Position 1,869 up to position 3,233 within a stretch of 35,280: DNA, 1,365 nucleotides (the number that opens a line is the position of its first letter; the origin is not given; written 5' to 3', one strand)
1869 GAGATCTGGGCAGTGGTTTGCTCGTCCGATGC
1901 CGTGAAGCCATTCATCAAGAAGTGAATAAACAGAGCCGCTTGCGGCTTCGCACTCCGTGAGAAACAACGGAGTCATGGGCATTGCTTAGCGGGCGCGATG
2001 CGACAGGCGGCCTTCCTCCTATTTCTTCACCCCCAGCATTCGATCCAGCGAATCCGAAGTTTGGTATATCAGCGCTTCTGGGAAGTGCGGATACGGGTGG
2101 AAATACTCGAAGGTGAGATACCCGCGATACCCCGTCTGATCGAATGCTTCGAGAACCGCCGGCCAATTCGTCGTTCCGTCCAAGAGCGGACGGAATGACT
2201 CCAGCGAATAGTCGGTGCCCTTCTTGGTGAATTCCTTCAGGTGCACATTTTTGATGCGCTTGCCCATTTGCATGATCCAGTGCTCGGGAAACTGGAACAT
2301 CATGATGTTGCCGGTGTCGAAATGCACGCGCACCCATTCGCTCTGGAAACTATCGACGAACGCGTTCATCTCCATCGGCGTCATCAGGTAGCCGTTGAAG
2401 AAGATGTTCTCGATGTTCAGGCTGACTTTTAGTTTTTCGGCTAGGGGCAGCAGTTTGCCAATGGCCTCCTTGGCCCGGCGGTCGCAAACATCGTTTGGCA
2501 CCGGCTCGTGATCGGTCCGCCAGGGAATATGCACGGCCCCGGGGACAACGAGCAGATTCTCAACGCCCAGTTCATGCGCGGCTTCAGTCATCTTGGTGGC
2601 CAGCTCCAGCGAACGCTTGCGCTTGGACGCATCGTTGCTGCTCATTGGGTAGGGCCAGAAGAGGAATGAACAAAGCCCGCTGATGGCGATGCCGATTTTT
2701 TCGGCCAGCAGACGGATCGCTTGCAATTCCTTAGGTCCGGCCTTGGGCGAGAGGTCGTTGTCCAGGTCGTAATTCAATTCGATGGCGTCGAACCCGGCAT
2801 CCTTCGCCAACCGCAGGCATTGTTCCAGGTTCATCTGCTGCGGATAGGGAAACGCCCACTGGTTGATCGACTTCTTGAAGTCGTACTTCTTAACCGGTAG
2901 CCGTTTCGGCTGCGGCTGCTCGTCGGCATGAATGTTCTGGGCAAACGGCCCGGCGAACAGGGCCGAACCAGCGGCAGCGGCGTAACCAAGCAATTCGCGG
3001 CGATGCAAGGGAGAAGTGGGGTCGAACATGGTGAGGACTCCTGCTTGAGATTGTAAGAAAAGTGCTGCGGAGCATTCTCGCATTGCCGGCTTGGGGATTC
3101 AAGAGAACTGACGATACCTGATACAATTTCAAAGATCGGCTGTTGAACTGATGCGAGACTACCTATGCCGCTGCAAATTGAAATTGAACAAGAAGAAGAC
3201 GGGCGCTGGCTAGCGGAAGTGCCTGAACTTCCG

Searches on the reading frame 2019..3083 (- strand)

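Call 7: search_protein_families(library=pfam, proteins=[window:2019-3083:-], max_evalue=0.001)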
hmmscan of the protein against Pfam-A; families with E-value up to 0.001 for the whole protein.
window:2019-3083:- (354 aa): 1 family
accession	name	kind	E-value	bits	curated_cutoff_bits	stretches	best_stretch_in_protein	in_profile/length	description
PF01261.30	AP_endonuc_2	-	3.6e-44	151.8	31.1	1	90-339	1-239/249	Xylose isomerase-like TIM barrel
